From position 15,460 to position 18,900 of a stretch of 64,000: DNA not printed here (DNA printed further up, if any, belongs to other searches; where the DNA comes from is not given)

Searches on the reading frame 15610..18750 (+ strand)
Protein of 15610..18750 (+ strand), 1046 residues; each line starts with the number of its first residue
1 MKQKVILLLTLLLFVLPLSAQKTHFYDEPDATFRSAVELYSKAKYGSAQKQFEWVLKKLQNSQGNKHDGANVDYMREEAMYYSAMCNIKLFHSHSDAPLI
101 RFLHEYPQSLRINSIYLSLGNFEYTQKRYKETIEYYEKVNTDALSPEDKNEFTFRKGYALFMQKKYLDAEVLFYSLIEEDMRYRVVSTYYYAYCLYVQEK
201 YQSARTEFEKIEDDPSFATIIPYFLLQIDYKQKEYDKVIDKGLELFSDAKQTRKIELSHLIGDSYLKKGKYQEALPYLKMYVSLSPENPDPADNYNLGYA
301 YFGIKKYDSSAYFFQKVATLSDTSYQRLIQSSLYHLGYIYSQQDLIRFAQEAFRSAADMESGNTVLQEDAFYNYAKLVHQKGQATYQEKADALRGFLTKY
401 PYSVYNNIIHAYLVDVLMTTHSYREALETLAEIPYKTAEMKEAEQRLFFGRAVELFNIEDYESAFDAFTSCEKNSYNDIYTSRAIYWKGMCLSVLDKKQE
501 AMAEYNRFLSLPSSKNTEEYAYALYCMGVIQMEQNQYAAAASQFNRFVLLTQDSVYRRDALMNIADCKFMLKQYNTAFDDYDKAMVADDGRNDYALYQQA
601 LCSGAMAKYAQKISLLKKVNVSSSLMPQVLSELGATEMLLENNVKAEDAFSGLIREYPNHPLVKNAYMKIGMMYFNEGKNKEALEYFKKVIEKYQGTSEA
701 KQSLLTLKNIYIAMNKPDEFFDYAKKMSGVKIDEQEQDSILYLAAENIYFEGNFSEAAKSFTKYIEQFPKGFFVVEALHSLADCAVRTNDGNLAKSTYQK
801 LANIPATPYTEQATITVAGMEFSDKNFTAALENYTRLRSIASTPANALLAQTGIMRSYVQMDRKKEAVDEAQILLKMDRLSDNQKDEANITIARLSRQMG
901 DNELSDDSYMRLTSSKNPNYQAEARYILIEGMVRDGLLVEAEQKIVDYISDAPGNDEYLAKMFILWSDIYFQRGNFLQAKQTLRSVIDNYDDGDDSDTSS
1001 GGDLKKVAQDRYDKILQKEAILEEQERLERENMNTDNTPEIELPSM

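Call 5: search_protein_families(library=pfam, proteins=[window:15610-18750:+], max_evalue=0.1)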
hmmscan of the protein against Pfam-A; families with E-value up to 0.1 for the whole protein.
window:15610-18750:+ (1046 aa): 20 families
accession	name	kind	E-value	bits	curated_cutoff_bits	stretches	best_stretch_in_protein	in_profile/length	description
PF07719.23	TPR_2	-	6.1e-27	91.9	27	3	666-694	3-31/34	Tetratricopeptide repeat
PF00515.34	TPR_1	-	9.1e-25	85.9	27.8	3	666-693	3-30/34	Tetratricopeptide repeat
PF13174.12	TPR_6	-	9.2e-25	86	26.3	1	666-694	2-30/33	Tetratricopeptide repeat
PF13432.12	TPR_16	-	3.2e-24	85.4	32.7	2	261-321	3-61/65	Tetratricopeptide repeat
PF13424.12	TPR_12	-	5e-21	75.1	30.1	1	628-694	4-75/77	Tetratricopeptide repeat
PF13181.12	TPR_8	-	3.7e-20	70.8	25.7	2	666-692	3-29/34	Tetratricopeptide repeat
PF14559.12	TPR_19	-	6.3e-20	71.7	25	0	677-719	4-43/68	Tetratricopeptide repeat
PF13428.12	TPR_14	-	1.9e-16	59.4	23.5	0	258-290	4-36/44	Tetratricopeptide repeat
PF13374.12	TPR_10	-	4.9e-11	42.7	27.5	1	666-695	4-33/42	Tetratricopeptide repeat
PF12895.13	ANAPC3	-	4.1e-10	40.2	27.2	2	163-240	2-77/82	Anaphase-promoting complex, cyclosome, subunit 3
PF09976.15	TPR_21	-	6.1e-08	33.1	25.5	0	731-833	32-135/193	Tetratricopeptide repeat-like domain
PF13176.12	TPR_7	-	3.3e-06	27.2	27.9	0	259-287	3-33/36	Tetratricopeptide repeat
PF13371.12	TPR_9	-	3.8e-06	27.2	35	0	267-290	41-64/73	Tetratricopeptide repeat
PF25062.1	ARM_TT21_N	-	5e-06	26.8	40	1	187-287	29-132/222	Tetratricopeptide repeat protein 21 N-terminal ARM repeat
PF10602.15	RPN7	-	0.0015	18.7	29.6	1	663-770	35-145/174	26S proteasome subunit RPN7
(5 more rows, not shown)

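Call 6: search_protein_families(library=ncbifam, proteins=[window:15610-18750:+], max_evalue=0.1)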
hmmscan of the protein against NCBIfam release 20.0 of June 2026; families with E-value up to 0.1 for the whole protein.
window:15610-18750:+ (1046 aa): 11 families
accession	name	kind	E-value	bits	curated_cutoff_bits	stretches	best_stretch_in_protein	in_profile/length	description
TIGR02795.1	tol_pal_ybgF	equivalog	5e-41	140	90.1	5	645-718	20-93/119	tol-pal system protein YbgF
TIGR03302.1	OM_YfiO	subfamily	8.8e-21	74.5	81.4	3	516-725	28-227/239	outer membrane protein assembly factor BamD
NF052312.1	T9SS_PorW_SprE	equivalog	7.5e-17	61.2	250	4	633-835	110-314/716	type IX secretion system periplasmic lipoprotein PorW/SprE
NF040959.1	MamA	equivalog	4.6e-13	49.1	200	3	256-357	38-132/204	magnetosome protein MamA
TIGR02552.1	LcrH_SycD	equivalog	1e-10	41.5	104.8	1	518-619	15-112/136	SycD/LcrH family type III secretion system chaperone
NF008068.0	PRK10803.1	equivalog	1.5e-08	34.9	383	2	645-707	161-223/263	cell division protein CpoB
NF033762.1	social_mot_Tgl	equivalog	3.1e-05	23.4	225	1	497-696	46-236/252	social motility TPR repeat lipoprotein Tgl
NF011886.0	PRK15359.1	equivalog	5.5e-05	23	146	1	524-612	27-111/144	type III secretion system chaperone protein SscB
TIGR00540.1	TPR_hemY_coli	hypoth_equivalog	6.3e-05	21.9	142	0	884-985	115-211/385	heme biosynthesis-associated TPR protein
NF033920.0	C39_PA2778_fam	equivalog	0.0074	15.7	150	0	641-700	170-226/255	PA2778 family cysteine peptidase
NF011721.1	PRK15174.1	equivalog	0.019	13.2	1200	0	254-318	283-345/656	Vi polysaccharide transport protein VexE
